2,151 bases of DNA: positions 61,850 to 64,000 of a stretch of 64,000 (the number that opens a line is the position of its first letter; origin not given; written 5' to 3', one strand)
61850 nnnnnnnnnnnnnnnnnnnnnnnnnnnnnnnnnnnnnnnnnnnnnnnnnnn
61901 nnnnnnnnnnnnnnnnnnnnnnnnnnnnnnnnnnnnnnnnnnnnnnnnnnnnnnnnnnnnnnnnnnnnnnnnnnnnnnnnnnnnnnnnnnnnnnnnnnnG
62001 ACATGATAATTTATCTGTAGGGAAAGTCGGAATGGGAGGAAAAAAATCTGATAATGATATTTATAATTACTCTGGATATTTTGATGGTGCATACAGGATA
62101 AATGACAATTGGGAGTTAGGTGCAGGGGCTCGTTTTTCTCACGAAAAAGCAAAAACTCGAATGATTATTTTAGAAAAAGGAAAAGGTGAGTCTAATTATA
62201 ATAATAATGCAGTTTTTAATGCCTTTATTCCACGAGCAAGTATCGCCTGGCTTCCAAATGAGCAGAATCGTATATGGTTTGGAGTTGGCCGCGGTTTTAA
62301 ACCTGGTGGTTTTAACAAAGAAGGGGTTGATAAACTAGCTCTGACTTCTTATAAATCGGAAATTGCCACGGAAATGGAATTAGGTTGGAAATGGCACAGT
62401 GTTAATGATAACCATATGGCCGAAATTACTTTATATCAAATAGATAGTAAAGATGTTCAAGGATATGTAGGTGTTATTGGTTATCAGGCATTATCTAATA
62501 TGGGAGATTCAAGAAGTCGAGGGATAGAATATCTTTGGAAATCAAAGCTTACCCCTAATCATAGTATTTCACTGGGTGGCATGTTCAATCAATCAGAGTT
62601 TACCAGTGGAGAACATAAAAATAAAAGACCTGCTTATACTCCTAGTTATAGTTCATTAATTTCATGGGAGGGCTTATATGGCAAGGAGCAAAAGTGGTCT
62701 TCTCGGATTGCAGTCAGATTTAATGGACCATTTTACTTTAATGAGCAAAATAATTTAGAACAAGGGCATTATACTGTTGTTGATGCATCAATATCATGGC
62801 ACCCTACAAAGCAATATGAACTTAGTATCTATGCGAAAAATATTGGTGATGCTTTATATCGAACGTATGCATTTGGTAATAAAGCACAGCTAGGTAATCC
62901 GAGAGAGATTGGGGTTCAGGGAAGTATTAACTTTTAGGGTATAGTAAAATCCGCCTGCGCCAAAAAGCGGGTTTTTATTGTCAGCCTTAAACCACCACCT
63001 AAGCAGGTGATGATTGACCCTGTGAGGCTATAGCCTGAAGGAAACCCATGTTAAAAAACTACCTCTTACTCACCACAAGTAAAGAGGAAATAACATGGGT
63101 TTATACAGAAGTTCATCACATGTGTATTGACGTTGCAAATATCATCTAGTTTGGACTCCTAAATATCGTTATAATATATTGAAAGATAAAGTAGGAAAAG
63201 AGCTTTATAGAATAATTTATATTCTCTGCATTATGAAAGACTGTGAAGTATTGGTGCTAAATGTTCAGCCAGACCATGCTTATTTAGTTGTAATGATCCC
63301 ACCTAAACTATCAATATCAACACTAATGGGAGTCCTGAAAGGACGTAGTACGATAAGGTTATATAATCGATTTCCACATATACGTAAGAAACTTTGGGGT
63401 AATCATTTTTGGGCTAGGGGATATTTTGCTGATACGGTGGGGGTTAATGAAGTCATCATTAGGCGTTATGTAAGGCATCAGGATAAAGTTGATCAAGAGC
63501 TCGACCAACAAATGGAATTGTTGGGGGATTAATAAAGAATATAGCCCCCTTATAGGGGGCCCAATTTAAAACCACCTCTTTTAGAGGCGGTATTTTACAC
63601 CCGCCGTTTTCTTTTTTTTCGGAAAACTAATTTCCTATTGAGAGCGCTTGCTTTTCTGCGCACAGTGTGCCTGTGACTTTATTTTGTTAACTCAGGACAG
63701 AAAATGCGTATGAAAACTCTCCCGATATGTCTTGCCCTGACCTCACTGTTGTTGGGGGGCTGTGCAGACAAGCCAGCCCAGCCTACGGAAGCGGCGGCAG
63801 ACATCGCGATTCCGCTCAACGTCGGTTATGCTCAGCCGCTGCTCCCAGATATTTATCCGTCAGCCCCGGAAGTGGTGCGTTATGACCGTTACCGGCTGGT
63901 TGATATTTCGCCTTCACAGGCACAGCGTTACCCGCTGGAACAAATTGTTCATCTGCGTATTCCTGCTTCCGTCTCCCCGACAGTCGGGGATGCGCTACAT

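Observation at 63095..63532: IS200-like tnpA with an early TGA and an RBS-sequestering hairpin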

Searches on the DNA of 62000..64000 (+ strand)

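Call 4: search_rna_families(source=window, start=62000, end=64000, threshold=evalue, max_evalue=1, show_alignments=3)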
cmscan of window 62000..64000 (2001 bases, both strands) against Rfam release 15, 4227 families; matches with E-value up to 1: 2.
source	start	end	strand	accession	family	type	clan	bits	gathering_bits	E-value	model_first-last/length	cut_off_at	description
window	63539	63611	-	RF00078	MicA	Gene; sRNA;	-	26.5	41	0.22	1-75/75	no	MicA sRNA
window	62044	62123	+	RF00160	snoZ159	Gene; snRNA; snoRNA; CD-box;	CL00065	21.4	39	0.75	1-86/86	no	Small nucleolar RNA Z159/U59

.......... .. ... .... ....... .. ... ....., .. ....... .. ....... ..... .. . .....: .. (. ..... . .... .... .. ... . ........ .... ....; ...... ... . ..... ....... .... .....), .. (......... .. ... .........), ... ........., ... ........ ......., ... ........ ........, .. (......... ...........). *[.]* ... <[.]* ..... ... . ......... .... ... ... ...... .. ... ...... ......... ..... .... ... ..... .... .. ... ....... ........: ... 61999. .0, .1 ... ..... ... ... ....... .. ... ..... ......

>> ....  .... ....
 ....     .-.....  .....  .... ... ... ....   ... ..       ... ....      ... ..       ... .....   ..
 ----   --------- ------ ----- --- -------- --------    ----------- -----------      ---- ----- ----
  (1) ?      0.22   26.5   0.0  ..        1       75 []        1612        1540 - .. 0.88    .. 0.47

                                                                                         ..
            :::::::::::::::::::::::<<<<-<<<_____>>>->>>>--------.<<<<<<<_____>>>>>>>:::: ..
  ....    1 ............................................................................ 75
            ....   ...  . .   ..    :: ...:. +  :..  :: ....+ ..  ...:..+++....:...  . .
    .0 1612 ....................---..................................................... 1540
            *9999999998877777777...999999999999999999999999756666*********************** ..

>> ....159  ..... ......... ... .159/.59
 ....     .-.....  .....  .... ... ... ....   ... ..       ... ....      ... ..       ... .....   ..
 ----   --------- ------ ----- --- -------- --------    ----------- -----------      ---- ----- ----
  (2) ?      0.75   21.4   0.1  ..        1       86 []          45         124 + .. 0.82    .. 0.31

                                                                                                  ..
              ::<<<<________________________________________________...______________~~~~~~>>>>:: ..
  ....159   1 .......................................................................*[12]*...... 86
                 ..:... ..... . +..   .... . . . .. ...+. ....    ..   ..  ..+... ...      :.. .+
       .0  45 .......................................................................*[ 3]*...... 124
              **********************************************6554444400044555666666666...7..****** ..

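Call 6: search_dna_similar(query=window:62930-63640:+, collection=ecoli_genomes, mode=near, max_rows=30)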
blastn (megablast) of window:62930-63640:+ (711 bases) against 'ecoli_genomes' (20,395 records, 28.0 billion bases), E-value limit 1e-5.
Records with a match: 13; places in all: 13; records where one place covers at least 80% of the query: 13.
Genomes with a match: 13 of 5426; with a place that covers at least 80% of the query: 13. Places per genome that has any: lowest 1, median 1, highest 1. On chromosomes: 13 places; on plasmids: 0.
Best place of each record, by identity: >=99% 13.
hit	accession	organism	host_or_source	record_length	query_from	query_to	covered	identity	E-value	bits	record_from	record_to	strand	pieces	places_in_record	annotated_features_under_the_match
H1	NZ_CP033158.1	Escherichia coli strain CM IVRI KOL-1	Mastitis Milk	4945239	1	711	100%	100.0%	0e+0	1314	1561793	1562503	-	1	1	tnpA: IS200/IS605 family transposase | TonB-dependent receptor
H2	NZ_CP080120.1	Escherichia coli strain M24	Homo sapiens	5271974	1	711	100%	100.0%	0e+0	1314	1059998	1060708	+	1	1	tnpA: IS200/IS605 family transposase | TonB-dependent receptor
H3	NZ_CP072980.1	Escherichia coli strain 2547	Homo sapiens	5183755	1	711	100%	100.0%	0e+0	1314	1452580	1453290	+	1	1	tnpA: IS200/IS605 family transposase | TonB-dependent receptor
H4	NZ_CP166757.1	Escherichia coli strain CRE287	Homo sapiens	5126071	1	711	100%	100.0%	0e+0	1314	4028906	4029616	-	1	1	tnpA: IS200/IS605 family transposase | TonB-dependent receptor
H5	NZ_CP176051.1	Escherichia coli strain razor3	missing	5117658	1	711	100%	100.0%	0e+0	1314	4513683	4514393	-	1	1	tnpA: IS200/IS605 family transposase | TonB-dependent receptor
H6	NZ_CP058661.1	Escherichia coli strain 005008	Homo sapiens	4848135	1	711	100%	99.9%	0e+0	1308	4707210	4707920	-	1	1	tnpA: IS200/IS605 family transposase | TonB-dependent receptor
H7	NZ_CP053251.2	Escherichia coli strain SCU-204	Homo sapiens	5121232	1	711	100%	99.9%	0e+0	1308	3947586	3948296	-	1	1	tnpA: IS200/IS605 family transposase | TonB-dependent receptor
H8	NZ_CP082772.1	Escherichia coli O2:H1 strain HM670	Homo sapiens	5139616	1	711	100%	99.9%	0e+0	1308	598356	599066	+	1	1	tnpA: IS200/IS605 family transposase | TonB-dependent receptor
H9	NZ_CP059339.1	Escherichia coli strain MS8320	Homo sapiens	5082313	1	711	100%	99.9%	0e+0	1308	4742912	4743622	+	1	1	tnpA: IS200/IS605 family transposase | TonB-dependent receptor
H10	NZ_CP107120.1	Escherichia coli strain S12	human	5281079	1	711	100%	99.9%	0e+0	1308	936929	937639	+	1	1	tnpA: IS200/IS605 family transposase | TonB-dependent receptor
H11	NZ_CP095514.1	Escherichia coli strain GN02323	Homo sapiens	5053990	1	711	100%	99.9%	0e+0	1308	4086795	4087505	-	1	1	tnpA: IS200/IS605 family transposase | TonB-dependent receptor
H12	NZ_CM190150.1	Escherichia coli strain 21319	Homo sapiens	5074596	1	711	100%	99.9%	0e+0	1308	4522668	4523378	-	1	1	tnpA: IS200/IS605 family transposase | TonB-dependent receptor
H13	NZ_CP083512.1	Escherichia coli strain elppa4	Homo sapiens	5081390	1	711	100%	99.7%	0e+0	1303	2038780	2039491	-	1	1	tnpA: IS200/IS605 family transposase | TonB-dependent receptor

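Call 7: search_dna_similar(query=window:62930-63640:+, collection=plasmids, mode=distant, max_rows=40)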
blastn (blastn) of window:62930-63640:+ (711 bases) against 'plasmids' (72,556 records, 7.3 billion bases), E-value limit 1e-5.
Records with a match: 588; places in all: 612; records where one place covers at least 80% of the query: 47.
Best place of each record, by identity: 90-95% 1; 80-90% 364; 60-80% 223.
By first word of the organism name: Escherichia 360; Salmonella 164; Klebsiella 21; Vibrio 11; Providencia 8; Shigella 8; Photobacterium 5; Enterobacter 3; Citrobacter 2; Hafnia 1; and 5 more.
By predicted mobility (MOB-suite, as given by PLSDB): conjugative 374; mobilizable 109; non-mobilizable 105.
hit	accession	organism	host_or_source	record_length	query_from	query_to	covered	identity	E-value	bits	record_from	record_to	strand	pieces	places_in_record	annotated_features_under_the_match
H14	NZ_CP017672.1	Providencia rettgeri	Homo sapiens,urine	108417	43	669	88%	93.5%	0e+0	939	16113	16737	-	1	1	none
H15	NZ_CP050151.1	Hafnia alvei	pure culture,plant rhizosphere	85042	44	669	88%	74.9%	2e-116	426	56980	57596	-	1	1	tnpA: IS200/IS605 family transposase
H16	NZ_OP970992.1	Salmonella enterica subsp. enterica serovar Typhimurium ...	-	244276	41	669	88%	73.3%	6e-103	381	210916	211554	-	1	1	tnpA: IS200/IS605 family transposase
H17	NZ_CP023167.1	Salmonella enterica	Wet market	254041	43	669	88%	73.0%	3e-100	373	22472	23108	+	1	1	tnpA: IS200/IS605 family transposase | lipoprotein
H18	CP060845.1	Salmonella enterica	Homo sapiens,feces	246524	43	669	88%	73.0%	3e-100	373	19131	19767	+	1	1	tnpA: IS200/IS605 family transposase | lipoprotein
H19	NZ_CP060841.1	Salmonella enterica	Homo sapiens,feces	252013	43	669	88%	73.0%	3e-100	373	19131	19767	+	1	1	tnpA: IS200/IS605 family transposase | lipoprotein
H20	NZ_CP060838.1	Salmonella enterica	Homo sapiens,feces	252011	43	669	88%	73.0%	3e-100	373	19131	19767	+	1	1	tnpA: IS200/IS605 family transposase | lipoprotein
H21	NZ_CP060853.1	Salmonella enterica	Homo sapiens,feces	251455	43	669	88%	73.0%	3e-100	373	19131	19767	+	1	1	tnpA: IS200/IS605 family transposase | lipoprotein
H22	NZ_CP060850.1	Salmonella enterica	Homo sapiens,feces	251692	43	669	88%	73.0%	3e-100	373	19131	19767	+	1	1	tnpA: IS200/IS605 family transposase | lipoprotein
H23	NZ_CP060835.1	Salmonella enterica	Homo sapiens,feces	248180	43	669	88%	73.0%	3e-100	373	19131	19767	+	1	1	tnpA: IS200/IS605 family transposase | lipoprotein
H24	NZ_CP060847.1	Salmonella enterica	Homo sapiens,feces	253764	43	669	88%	73.0%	3e-100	373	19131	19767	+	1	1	tnpA: IS200/IS605 family transposase | lipoprotein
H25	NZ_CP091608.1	Salmonella enterica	Homo sapiens,feces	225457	43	669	88%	73.0%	3e-100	373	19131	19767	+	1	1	tnpA: IS200/IS605 family transposase | lipoprotein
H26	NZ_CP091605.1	Salmonella enterica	Homo sapiens,feces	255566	43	669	88%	73.0%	3e-100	373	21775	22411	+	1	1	tnpA: IS200/IS605 family transposase | lipoprotein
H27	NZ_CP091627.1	Salmonella enterica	Homo sapiens,feces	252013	43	669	88%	73.0%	3e-100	373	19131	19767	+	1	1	tnpA: IS200/IS605 family transposase | lipoprotein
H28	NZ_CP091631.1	Salmonella enterica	Homo sapiens,feces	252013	43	669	88%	73.0%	3e-100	373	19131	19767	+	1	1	tnpA: IS200/IS605 family transposase | lipoprotein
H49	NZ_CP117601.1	Escherichia albertii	Delichon urbicum,whole organism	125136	43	670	88%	72.2%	1e-93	351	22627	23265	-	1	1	tnpA: IS200/IS605 family transposase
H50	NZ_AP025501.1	Vibrio lentus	-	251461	43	630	83%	74.8%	2e-101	377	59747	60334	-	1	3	tnpA: IS200/IS605 family transposase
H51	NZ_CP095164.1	Edwardsiella anguillarum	Anguilla marmorata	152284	43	669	88%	66.5%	5e-34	152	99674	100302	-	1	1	tnpA: IS200/IS605 family transposase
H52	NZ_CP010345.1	Escherichia coli ECC-1470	Bos taurus,udder,udder persistent ...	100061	76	670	84%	69.7%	7e-64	251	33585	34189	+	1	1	tnpA: IS200/IS605 family transposase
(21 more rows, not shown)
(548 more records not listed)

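Call 9: get_annotated_region(hit=H2, flank=6000)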
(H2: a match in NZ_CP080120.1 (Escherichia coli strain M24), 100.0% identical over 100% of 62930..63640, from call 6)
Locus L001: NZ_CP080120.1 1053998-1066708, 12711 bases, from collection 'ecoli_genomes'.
description: Escherichia coli strain M24 chromosome, complete genome
organism: Escherichia coli strain M24 (NCBI taxid 562)
replicon: chromosome; assembly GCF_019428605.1
host: Homo sapiens; source: human, urinary tract infection; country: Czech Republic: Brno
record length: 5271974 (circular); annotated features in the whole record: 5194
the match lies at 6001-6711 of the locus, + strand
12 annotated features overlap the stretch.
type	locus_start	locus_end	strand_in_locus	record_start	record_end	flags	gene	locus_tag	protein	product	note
CDS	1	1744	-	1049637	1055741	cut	-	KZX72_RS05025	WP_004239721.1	non-ribosomal peptide synthetase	-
CDS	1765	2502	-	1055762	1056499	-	-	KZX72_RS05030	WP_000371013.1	class I SAM-dependent methyltransferase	-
CDS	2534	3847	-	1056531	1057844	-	-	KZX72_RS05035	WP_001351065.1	MFS transporter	-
CDS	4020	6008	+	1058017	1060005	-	-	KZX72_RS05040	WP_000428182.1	TonB-dependent receptor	-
CDS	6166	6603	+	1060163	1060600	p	tnpA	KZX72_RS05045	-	IS200/IS605 family transposase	internal stop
CDS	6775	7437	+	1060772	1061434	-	pilL2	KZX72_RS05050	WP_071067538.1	PFGI-1 class ICE element type IV pilus protein PilL2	-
CDS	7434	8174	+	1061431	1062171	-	-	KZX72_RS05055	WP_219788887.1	hypothetical protein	-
CDS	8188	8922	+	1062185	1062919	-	-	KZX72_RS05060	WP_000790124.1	TIGR03759 family integrating conjugative element protein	-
CDS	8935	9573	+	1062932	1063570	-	-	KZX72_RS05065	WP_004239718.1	transglycosylase SLT domain-containing protein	-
CDS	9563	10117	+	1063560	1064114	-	-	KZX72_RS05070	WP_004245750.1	integrating conjugative element protein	-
CDS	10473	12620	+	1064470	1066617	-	traD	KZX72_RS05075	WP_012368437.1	type IV conjugative transfer system coupling protein TraD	-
CDS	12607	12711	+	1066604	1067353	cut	-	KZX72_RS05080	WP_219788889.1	TIGR03747 family integrating conjugative element membrane protein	-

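Call 10: get_annotated_region(hit=H14, flank=3000)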
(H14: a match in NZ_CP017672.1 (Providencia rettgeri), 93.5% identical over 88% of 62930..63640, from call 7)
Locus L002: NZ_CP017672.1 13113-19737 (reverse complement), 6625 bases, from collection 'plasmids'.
description: Providencia rettgeri strain RB151 plasmid pRB151-NDM, complete sequence
organism: Providencia rettgeri (NCBI taxid 587)
taxonomy: Bacteria; Pseudomonadota; Gammaproteobacteria; Enterobacterales; Morganellaceae; Providencia; Providencia rettgeri
host: -; source: Homo sapiens,urine; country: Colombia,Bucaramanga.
typing (MOB-suite, as given by PLSDB): non-mobilizable; replicon rep_cluster_1220,rep_cluster_1220
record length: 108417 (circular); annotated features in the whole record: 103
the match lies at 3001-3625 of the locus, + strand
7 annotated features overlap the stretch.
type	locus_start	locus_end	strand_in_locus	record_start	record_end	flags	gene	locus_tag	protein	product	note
CDS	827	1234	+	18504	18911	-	uraH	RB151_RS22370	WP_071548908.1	hydroxyisourate hydrolase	GO:0019628 - urate catabolic process [Evidence IEA]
CDS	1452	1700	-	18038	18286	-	-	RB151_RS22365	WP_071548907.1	helix-turn-helix transcriptional regulator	-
CDS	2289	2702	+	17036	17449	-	-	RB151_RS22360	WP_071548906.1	DUF1090 family protein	-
CDS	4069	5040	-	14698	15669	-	-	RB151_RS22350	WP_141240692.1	hypothetical protein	-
CDS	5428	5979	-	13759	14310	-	-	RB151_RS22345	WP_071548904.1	fimbrial protein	GO:0007155 - cell adhesion [Evidence IEA]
CDS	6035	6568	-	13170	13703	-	-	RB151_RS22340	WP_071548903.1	fimbrial protein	GO:0007155 - cell adhesion [Evidence IEA]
CDS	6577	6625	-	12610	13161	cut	-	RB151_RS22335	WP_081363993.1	fimbrial protein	GO:0007155 - cell adhesion [Evidence IEA]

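Call 30: get_annotated_region(hit=H15, flank=300)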
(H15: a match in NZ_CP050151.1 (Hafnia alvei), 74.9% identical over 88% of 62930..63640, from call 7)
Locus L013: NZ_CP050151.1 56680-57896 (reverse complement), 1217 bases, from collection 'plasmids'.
description: Hafnia alvei strain A23BA plasmid pA23BA, complete sequence
organism: Hafnia alvei (NCBI taxid 569)
taxonomy: Bacteria; Pseudomonadota; Gammaproteobacteria; Enterobacterales; Hafniaceae; Hafnia; Hafnia alvei
host: -; source: pure culture,plant rhizosphere; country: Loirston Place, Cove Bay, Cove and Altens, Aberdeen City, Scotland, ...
typing (MOB-suite, as given by PLSDB): conjugative; replicon IncFII,rep_cluster_645; relaxase MOBF; mating-pair formation MPF_F
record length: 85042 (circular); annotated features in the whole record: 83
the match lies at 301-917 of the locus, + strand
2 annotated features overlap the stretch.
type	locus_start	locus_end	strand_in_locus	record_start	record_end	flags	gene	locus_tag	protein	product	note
CDS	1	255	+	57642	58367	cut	-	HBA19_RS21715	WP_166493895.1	plasmid SOS inhibition protein A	-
CDS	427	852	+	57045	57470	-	tnpA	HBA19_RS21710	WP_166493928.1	IS200/IS605 family transposase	-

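Call 31: get_annotated_region(hit=H17, flank=300)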
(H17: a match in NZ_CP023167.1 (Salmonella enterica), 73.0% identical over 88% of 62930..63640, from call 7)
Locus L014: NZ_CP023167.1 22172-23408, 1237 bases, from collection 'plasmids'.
description: Salmonella enterica subsp. enterica serovar Saintpaul strain SGB23 plasmid pSGB23, complete sequence
organism: Salmonella enterica (NCBI taxid 90105)
taxonomy: Bacteria; Pseudomonadota; Gammaproteobacteria; Enterobacterales; Enterobacteriaceae; Salmonella; Salmonella enterica
host: -; source: Wet market; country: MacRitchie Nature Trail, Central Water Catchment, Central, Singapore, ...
typing (MOB-suite, as given by PLSDB): conjugative; replicon IncHI1A,IncN; relaxase MOBH; mating-pair formation MPF_F
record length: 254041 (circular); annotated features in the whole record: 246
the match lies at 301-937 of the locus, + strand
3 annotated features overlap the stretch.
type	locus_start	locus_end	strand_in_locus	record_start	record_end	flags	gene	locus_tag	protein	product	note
CDS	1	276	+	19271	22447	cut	trhN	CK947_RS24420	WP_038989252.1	IncHI-type conjugal transfer protein TrhN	-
CDS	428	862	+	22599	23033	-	tnpA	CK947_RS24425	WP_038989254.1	IS200/IS605 family transposase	-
CDS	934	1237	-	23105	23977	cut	-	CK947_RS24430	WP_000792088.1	lipoprotein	-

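Call 32: get_annotated_region(hit=H50, flank=300)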
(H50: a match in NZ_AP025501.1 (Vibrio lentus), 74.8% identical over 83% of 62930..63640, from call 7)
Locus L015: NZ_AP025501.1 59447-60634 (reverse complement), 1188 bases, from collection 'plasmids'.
description: Vibrio lentus strain LMG 21034 plasmid p1, complete sequence
organism: Vibrio lentus (NCBI taxid 136468)
taxonomy: Bacteria; Pseudomonadota; Gammaproteobacteria; Vibrionales; Vibrionaceae; Vibrio; Vibrio lentus
host: -; source: -; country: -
typing (MOB-suite, as given by PLSDB): conjugative; replicon rep_cluster_1317; relaxase MOBF; mating-pair formation MPF_F
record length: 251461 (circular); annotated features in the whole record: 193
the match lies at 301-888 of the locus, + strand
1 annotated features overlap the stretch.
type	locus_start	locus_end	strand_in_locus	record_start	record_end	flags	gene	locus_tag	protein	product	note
CDS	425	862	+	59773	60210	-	tnpA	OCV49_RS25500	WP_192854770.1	IS200/IS605 family transposase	-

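Call 33: get_annotated_region(hit=H51, flank=300)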
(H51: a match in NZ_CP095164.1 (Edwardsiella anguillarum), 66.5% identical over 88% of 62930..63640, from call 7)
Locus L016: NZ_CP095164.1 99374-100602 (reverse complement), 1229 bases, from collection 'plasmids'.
description: Edwardsiella anguillarum strain C-5-1 plasmid p1_C-5-1, complete sequence
organism: Edwardsiella anguillarum (NCBI taxid 1821960)
taxonomy: Bacteria; Pseudomonadota; Gammaproteobacteria; Enterobacterales; Hafniaceae; Edwardsiella; Edwardsiella anguillarum
host: -; source: Anguilla marmorata; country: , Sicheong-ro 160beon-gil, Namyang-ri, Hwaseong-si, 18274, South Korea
typing (MOB-suite, as given by PLSDB): conjugative; replicon IncC; relaxase MOBH,MOBH; mating-pair formation MPF_F
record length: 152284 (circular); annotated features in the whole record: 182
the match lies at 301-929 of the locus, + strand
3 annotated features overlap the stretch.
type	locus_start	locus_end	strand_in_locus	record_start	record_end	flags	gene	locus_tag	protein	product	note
CDS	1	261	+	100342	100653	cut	-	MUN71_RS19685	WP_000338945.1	hypothetical protein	-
CDS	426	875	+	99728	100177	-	tnpA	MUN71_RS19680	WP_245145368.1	IS200/IS605 family transposase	-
CDS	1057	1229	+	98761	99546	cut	-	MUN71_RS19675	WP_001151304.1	ParA family protein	-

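Call 34: get_annotated_region(hit=H52, flank=300)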
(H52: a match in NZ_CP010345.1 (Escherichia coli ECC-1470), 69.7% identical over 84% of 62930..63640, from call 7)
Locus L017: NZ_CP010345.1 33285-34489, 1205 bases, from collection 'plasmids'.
description: Escherichia coli ECC-1470 plasmid pECC-1470_100, complete sequence
organism: Escherichia coli ECC-1470 (NCBI taxid 758831)
taxonomy: Bacteria; Pseudomonadota; Gammaproteobacteria; Enterobacterales; Enterobacteriaceae; Escherichia; Escherichia coli; Escherichia coli ECC-1470
host: -; source: Bos taurus,udder,udder persistent mastitis; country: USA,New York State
typing (MOB-suite, as given by PLSDB): conjugative; replicon IncFIA,IncFIB,IncFII,rep_cluster_2244; relaxase MOBF; mating-pair formation MPF_F
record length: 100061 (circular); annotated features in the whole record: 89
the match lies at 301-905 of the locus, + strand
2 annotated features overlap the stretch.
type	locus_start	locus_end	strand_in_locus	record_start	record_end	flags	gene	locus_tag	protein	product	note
CDS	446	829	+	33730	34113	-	tnpA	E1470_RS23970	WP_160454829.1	IS200/IS605 family transposase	-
CDS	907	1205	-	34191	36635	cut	-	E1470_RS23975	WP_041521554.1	SIR2 family protein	-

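Call 35: get_annotated_region(hit=H49, flank=300)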
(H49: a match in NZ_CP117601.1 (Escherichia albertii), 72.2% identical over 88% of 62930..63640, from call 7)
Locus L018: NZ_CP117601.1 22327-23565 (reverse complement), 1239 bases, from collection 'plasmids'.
description: Escherichia albertii strain BIA_32 plasmid pEA32_1, complete sequence
organism: Escherichia albertii (NCBI taxid 208962)
taxonomy: Bacteria; Pseudomonadota; Gammaproteobacteria; Enterobacterales; Enterobacteriaceae; Escherichia; Escherichia albertii
host: -; source: Delichon urbicum,whole organism; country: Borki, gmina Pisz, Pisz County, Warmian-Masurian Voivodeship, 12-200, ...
typing (MOB-suite, as given by PLSDB): conjugative; replicon IncFIA,IncFIB,IncFIC; relaxase MOBF; mating-pair formation MPF_F
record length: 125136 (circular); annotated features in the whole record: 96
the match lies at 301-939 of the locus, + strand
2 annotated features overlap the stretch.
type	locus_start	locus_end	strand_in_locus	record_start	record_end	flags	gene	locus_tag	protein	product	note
CDS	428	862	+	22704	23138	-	tnpA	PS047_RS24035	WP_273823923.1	IS200/IS605 family transposase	-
CDS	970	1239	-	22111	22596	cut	-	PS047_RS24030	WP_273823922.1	heme-binding protein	-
